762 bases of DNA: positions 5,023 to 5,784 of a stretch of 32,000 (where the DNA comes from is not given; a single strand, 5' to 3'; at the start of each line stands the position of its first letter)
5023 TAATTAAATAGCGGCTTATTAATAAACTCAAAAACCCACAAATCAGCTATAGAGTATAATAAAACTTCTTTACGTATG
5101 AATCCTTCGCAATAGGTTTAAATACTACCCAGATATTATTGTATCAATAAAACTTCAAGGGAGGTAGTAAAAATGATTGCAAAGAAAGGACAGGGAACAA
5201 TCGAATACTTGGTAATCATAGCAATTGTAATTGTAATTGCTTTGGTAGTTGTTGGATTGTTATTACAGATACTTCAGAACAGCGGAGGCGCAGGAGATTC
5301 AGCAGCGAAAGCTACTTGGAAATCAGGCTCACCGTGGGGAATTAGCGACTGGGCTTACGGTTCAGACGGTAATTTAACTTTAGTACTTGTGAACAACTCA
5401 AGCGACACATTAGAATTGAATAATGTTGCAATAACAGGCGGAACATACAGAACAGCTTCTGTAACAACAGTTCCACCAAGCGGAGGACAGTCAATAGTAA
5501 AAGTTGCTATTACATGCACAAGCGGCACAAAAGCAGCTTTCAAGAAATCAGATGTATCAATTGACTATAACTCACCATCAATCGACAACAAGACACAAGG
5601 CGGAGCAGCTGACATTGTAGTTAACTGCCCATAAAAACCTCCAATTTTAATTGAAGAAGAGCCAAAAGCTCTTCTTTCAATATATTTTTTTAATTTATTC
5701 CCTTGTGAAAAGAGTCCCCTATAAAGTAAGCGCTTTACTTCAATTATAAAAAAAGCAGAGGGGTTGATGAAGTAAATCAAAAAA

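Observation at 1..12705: Non-archaellar type IV pilus locus with seven class III signal-peptide genes (Epd/Tad-like core)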

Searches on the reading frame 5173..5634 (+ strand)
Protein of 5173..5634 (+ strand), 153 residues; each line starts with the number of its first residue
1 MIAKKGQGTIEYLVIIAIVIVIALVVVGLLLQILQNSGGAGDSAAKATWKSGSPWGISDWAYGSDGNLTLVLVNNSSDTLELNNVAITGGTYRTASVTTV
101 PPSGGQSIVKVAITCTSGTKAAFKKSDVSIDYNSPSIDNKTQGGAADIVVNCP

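Call 7: search_protein_families(library=pfam, max_evalue=1, proteins=[window:5173-5634:+])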
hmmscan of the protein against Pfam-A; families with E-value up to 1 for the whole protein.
window:5173-5634:+ (153 aa): 2 families
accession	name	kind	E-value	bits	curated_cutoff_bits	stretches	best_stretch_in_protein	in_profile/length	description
PF04021.17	Class_IIIsignal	-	1.2e-06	28.7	23.7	1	4-26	1-23/27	Class III signal peptide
PF22402.2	Coat_P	-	0.12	13.2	27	1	85-152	36-101/103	Coat protein, P (projecting) domain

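Call 10: search_protein_families(library=ncbifam, max_evalue=0.1, proteins=[window:5173-5634:+])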
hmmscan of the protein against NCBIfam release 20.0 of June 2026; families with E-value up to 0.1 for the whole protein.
window:5173-5634:+ (153 aa): 2 families
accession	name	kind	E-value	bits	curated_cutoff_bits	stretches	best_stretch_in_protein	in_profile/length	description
NF045889.1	ICE_Mbov_0396_TM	equivalog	0.016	14.7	70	1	12-62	103-154/306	Mbov_0396 family ICE element transmembrane protein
NF008272.0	PRK11049.1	equivalog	0.088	11.7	732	0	8-56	158-210/470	D-serine/D-alanine/glycine transporter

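Call 36: search_solved_structures(query=window:5173-5634:+, max_evalue=10)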
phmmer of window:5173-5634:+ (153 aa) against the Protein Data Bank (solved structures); distinct sequences matched with E-value up to 10: 5.
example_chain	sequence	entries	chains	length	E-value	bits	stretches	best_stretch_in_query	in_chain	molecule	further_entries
9bt5_C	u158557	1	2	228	0.45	13.4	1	32-77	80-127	Monoclonal antibody H7-235 heavy chain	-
1egg_A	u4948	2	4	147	0.78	12.6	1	43-68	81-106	MACROPHAGE MANNOSE RECEPTOR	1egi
7jub_A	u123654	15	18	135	0.93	12.3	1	43-68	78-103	Macrophage mannose receptor 1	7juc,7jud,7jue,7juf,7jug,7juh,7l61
4oqz_A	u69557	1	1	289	1.2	12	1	70-132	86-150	Putative oxidoreductase YfjR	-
8y1w_A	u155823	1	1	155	1.7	11.5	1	56-83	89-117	dCTP deaminase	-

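Call 38: find_homologous_proteins(query=window:5173-5634:+, max_evalue=0.001)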
Query window:5173-5634:+ (153 aa): 178 proteins with E <= 0.001 among 312 candidates; the best 120 are listed.
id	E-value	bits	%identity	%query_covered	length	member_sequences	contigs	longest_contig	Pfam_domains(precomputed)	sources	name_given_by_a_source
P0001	1.2e-90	319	100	100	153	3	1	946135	PF04021.18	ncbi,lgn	-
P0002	3.3e-67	242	78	100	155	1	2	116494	PF04021.18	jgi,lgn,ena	-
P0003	6.4e-41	157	55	99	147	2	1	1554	-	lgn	-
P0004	8.1e-41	157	52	97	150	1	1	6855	-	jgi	jgi:ABC-type cobalt transport system substrate-binding protein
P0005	1.3e-40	156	54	97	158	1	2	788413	-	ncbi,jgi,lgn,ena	ncbi:MAG: hypothetical protein WCW44_01470 [archaeon]|jgi:hypothetical protein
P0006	1.7e-40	156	53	97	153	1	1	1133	-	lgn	-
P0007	1.1e-39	153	51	99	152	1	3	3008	PF04021.18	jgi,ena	-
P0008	1.5e-39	153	51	99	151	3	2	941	PF04021.18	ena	-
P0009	2.1e-39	152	54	97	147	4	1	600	-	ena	-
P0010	5.2e-38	148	53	97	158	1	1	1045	PF04021.18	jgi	jgi:uncharacterized protein (UPF0333 family)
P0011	1.3e-37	146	52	99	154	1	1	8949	PF04021.18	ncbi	-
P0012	2.5e-37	146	50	99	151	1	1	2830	PF04021.18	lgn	-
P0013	2.6e-37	146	52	97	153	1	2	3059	PF04021.18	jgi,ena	-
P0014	2.8e-37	145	50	97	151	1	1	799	PF04021.18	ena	-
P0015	8.1e-37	144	53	97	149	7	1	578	PF04021.18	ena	-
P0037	1.4e-34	137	50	97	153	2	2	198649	PF04021.18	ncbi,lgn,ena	ncbi:MAG: class III signal peptide-containing protein [archaeon]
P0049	1.2e-33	134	50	99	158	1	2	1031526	PF04021.18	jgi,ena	-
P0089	1.7e-31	127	47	97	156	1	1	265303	PF04021.18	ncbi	-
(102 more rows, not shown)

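Call 40: find_encoding_contigs(protein=P0001, flank=10000, max_places=3)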
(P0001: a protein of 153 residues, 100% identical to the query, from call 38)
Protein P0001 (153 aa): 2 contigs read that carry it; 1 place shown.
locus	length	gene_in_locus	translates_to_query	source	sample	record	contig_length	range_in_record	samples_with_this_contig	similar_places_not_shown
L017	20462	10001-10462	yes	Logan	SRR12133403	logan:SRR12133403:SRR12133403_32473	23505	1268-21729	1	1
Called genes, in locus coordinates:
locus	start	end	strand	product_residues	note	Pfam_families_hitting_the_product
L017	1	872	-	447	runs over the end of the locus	-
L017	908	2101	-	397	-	-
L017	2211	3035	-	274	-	-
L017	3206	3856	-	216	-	-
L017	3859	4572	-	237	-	-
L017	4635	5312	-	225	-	-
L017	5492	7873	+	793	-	PF00437:T2SSE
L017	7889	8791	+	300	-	PF00482:T2SSF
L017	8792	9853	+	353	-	PF00482:T2SSF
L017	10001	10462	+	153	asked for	PF04021:Class_IIIsignal (weak)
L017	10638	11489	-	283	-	-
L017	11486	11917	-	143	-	-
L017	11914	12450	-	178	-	-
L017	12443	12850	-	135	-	-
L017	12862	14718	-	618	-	-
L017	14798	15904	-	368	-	-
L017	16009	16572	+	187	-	-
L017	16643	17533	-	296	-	PF13481:AAA_25 (weak), PF06745:ATPase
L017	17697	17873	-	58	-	-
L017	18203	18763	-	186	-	PF02778:tRNA_int_endo_N, PF01974:tRNA_int_endo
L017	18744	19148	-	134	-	-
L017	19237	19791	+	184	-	-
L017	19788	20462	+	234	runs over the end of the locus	-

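Call 46: predict_structure(alignment_id=A1)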
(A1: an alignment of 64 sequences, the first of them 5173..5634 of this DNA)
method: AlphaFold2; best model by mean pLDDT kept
length: 153 residues; sequences in the alignment: 64
mean_pLDDT: 85.6   pTM: 0.67
mean pLDDT of the five models: 85.6, 84.2, 84.2, 83.2, 81.9
residues with pLDDT >= 90: 86; 70-90: 47; 50-70: 16; < 50: 4
segments of 3 or more residues with pLDDT < 50: 36-38
pLDDT, mean of each block of 10 residues (from residue 1): 57 87 90 58 87 93 89 96 90 81 94 86 91 95 92 85
secondary structure, 60 per line:
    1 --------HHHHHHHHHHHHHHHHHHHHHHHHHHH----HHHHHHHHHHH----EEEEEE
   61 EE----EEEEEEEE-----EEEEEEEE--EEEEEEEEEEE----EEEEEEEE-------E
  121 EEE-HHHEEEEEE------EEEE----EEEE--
elements in order: H9-35 H40-50 E55-62 E67-74 E80-87 E90-100 E105-112 E120-123 E128-133 E140-143 E148-151

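Call 50: fold_search(model_id=the predicted structure, library=pdb)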
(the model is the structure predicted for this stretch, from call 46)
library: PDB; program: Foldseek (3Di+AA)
matches with E <= 10: 994; with E <= 0.001: 0
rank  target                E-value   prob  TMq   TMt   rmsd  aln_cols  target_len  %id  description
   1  3f65_F                3.1e-03  1.00  0.41  0.39   5.0       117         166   13  The F4 fimbrial chaperone FaeE does not self-cap its interactive surfaces (released 2009-05-19)
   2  6w8x_A                3.2e-03  1.00  0.34  0.38  14.0       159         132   17  Cryo-EM of the S. solfataricus pilus (released 2020-07-08)
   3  8q30_0                3.8e-03  1.00  0.39  0.42  15.1       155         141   12  Sulfolobus acidocaldarius AAP filament. (released 2024-03-06)
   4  6w8u_A                4.4e-03  1.00  0.39  0.42  16.4       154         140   16  Cryo-EM of the Pyrobaculum arsenaticum pilus (released 2020-07-08)
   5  8fk7_A                6.1e-03  1.00  0.39  0.43  16.8       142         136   15  Structure of the Pyrobaculum calidifontis flagellar-like archaeal type IV pilus (released 2023-06-28)
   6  9qpq_H                6.8e-03  1.00  0.44  0.30   3.9       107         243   17  The structure of the COPI leaf bound to GOLPH3 (released 2025-10-22)
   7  6nav_A                9.3e-03  0.99  0.31  0.34  14.1       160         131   17  Cryo-EM reconstruction of Sulfolobus islandicus LAL14/1 Pilus (released 2019-05-08)
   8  8b7d                  1.1e-02  0.91  0.26  0.27   7.9       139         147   11  Luminal domain of TMEM106B (released 2023-07-19)
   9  1yyc_MODEL_1_A        1.3e-02  0.90  0.32  0.29  13.0       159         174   11  Solution Structure of a putative late embryogenesis abundant (LEA) protein At2g46140.1 (released 2005-04-05)
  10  8b5l_q                1.5e-02  1.00  0.38  0.38   5.9       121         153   10  Cryo-EM structure of ribosome-Sec61-TRAP (TRanslocon Associated Protein) translocon complex (released 2023-03-01)
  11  8rjc_5                2.1e-02  1.00  0.43  0.38   4.2       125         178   10  Structure of the rabbit 80S ribosome stalled on a 2-TMD rhodopsin intermediate in complex with Sec61-TRAP, open confor (released 2024-01-24)
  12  9c72                  2.3e-02  0.99  0.36  0.50   5.5       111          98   13  Structure of the ASH3 domain of Drosophila melanogaster Spd-2 (released 2025-04-02)
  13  6cxh_A                2.4e-02  0.99  0.38  0.18   5.2       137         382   10  Crystal structure of particulate methane monooxygenase from Methylomicrobium alcaliphilum 20Z (released 2018-05-16)
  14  1tza_A                2.6e-02  0.98  0.36  0.40   7.0       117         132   13  X-ray structure of Northeast Structural Genomics Consortium target SoR45 (released 2004-07-27)
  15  9leg_B                2.7e-02  0.99  0.39  0.19  17.3       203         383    8  AMO complex (released 2026-02-04)
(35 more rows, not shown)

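Call 56: find_encoding_contigs(protein=P0089, flank=10000, max_places=1)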
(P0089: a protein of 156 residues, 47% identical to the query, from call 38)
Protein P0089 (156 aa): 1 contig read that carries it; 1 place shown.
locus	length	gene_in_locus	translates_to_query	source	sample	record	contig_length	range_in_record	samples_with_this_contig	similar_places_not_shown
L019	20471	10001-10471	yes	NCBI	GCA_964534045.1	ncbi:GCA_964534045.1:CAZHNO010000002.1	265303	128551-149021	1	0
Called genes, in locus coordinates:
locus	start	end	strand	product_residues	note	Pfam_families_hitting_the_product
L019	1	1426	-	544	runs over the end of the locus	PF00118:Cpn60_TCP1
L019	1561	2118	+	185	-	PF00069:Pkinase (weak)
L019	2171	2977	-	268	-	-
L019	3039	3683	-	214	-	-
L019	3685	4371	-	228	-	-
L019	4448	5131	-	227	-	-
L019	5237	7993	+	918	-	PF00437:T2SSE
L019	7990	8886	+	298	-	PF00482:T2SSF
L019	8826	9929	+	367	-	PF00482:T2SSF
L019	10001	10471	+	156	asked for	PF04021:Class_IIIsignal (weak)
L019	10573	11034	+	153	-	PF04021:Class_IIIsignal (weak)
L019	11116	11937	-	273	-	-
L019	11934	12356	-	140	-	-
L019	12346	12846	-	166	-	-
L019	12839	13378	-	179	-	-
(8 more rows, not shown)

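Call 57: find_encoding_contigs(protein=P0049, flank=10000, max_places=1)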
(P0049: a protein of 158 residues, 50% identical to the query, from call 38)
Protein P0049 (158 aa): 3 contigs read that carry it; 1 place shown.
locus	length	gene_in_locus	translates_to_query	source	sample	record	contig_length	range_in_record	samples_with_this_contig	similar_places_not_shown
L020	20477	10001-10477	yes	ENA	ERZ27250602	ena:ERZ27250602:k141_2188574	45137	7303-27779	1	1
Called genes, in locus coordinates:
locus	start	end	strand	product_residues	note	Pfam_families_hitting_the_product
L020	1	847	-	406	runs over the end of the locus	-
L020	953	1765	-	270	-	-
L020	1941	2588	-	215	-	-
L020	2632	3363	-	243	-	-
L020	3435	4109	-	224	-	-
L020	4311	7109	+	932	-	PF00437:T2SSE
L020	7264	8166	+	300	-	PF00482:T2SSF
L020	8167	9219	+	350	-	PF00482:T2SSF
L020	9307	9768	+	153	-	PF04021:Class_IIIsignal (weak)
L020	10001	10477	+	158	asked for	PF04021:Class_IIIsignal (weak)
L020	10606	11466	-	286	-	-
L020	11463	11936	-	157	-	-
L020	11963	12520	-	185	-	-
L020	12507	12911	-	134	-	-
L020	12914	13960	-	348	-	-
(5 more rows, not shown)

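Call 58: find_encoding_contigs(protein=P0037, flank=10000, max_places=1)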
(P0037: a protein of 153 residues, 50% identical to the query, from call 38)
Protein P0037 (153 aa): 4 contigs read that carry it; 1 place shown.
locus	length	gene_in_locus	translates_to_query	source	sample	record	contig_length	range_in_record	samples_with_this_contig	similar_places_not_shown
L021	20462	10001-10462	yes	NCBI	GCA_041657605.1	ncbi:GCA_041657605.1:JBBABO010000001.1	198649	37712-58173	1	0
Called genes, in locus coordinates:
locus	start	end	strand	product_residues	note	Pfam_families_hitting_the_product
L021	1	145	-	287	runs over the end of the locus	-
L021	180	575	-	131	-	PF00293:NUDIX, PF14815:NUDIX_4 (weak)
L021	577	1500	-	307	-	PF01368:DHH (weak)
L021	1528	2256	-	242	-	-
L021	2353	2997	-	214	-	-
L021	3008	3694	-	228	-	-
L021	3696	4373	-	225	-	-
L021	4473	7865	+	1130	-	PF00437:T2SSE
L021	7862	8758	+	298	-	PF00482:T2SSF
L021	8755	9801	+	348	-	PF00482:T2SSF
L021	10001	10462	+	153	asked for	PF04021:Class_IIIsignal (weak)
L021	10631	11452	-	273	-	-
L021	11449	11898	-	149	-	-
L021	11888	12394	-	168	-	-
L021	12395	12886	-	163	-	-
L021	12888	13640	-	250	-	PF08843:AbiEii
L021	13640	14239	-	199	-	-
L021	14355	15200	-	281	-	PF02498:Bro-N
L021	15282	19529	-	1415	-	PF00354:Pentaxin, PF13385:Laminin_G_3, PF00054:Laminin_G_1 (faint), PF02973:Sialidase (faint), PF13385:Laminin_G_3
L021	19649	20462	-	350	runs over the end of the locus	-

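Call 91: search_solved_structures(query=A8, max_evalue=10)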
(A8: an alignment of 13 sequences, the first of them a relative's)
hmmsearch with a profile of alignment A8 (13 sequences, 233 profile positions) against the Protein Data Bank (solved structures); distinct sequences matched with E-value up to 10: 48.
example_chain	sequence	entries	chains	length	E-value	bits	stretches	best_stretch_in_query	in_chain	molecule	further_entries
1suj_A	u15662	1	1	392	0.029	17.1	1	39-105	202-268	cone arrestin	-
25gn_C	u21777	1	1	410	0.19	14.5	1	39-74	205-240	Isoform 1B of Beta-arrestin-1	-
6up7_B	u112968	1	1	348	0.21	14.3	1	39-74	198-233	Beta-arrestin-1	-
9zzo_C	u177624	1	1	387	0.22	14.3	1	39-74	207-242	Isoform 1B of Beta-arrestin-1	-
8as2_A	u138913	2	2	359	0.22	14.2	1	39-74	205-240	Beta-arrestin-1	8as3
9uco_A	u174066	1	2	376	0.23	14.2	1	39-74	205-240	Beta-arrestin-1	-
9uyh_A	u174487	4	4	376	0.23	14.2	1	39-74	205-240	Beta-arrestin-1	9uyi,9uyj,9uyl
9uyn_A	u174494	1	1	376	0.24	14.1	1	39-74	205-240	Beta-arrestin-1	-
9bt8_B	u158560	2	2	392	0.25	14.1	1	39-74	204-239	Beta-arrestin-1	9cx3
9cx9_A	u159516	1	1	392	0.26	14.1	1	39-74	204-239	Beta-arrestin-1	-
9ijr_C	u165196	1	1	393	0.26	14.1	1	39-74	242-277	Beta-arrestin-1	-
6u1n_C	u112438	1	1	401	0.26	14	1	39-74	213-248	Beta-arrestin-1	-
9ijs_C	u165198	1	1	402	0.27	14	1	39-74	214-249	Beta-arrestin-1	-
8hst_A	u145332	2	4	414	0.28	13.9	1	39-74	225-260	Beta-arrestin-1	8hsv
7srs_C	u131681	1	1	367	0.29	13.9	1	39-73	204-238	Isoform 1B of Beta-arrestin-1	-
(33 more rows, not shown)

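Call 92: search_solved_structures(query=A9, max_evalue=10)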
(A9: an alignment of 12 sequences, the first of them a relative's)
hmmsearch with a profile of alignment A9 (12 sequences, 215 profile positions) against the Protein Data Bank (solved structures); distinct sequences matched with E-value up to 10: 5.
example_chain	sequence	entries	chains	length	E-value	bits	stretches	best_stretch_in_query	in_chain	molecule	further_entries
3l57_A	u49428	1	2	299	0.11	15.5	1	39-119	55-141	Mobilization protein TraI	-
3l6t_A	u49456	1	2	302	0.11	15.5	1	39-119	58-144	Mobilization protein TraI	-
8a1b_A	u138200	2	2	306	0.11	15.4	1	39-119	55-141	TraI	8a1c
2esr_A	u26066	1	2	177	0.29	14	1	20-60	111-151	Methyltransferase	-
2pwq_A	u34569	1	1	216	0.89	12.5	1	19-47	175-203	Ubiquitin conjugating enzyme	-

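Call 93: search_solved_structures(query=A4, max_evalue=10)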
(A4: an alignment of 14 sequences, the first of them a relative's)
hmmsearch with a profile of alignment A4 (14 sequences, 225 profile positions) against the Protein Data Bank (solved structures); distinct sequences matched with E-value up to 10: 5.
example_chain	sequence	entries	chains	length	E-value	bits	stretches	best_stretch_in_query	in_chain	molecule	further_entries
6nyk_A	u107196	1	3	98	0.38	13.3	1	7-58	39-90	Design construct XAX_GGDQ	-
6nz3_A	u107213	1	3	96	0.52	12.9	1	8-58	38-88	Design construct XAA_GGHN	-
6fsw_A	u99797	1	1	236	0.81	12.2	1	7-64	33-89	Ribosome maturation protein SDO1-like protein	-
1t95_A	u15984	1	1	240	0.84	12.2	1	7-64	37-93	Hypothetical protein AF0491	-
1p9q_C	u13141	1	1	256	0.97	12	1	7-64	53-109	Hypothetical protein AF0491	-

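Call 94: search_protein_families(library=ncbifam, max_evalue=0.1, proteins=[L017:4635-5312:-, L017:3859-4572:-, L017:3206-3856:-, L017:2211-3035:-, L017:908-2101:-])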
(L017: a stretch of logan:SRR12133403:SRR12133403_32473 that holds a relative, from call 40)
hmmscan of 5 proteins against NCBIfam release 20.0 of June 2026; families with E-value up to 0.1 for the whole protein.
L017:4635-5312:- (225 aa): 1 family
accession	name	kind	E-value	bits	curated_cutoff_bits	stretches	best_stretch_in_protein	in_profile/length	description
NF004723.0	PRK06067.1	subfamily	0.013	15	194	1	148-193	118-163/243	flagellar accessory protein FlaH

L017:3859-4572:- (237 aa): 0 families

L017:3206-3856:- (216 aa): 2 families
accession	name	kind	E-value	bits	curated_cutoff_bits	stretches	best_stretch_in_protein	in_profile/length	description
NF000531.2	blaTEM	exception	0.004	16.6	625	1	126-177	25-80/286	TEM family class A beta-lactamase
NF033930.1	pneumo_PspA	exception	0.041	12.6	850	1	51-157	215-317/659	pneumococcal surface protein A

L017:2211-3035:- (274 aa): 2 families
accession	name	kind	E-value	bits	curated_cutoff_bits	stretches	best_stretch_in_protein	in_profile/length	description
NF041469.2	spor_prot_SB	equivalog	0.036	13.9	85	0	97-119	34-56/58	stage II sporulation protein SB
NF033448.0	BREX_6_BrxE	equivalog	0.05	13.5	80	0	191-224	147-180/182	BREX-6 system BrxE protein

L017:908-2101:- (397 aa): 0 families
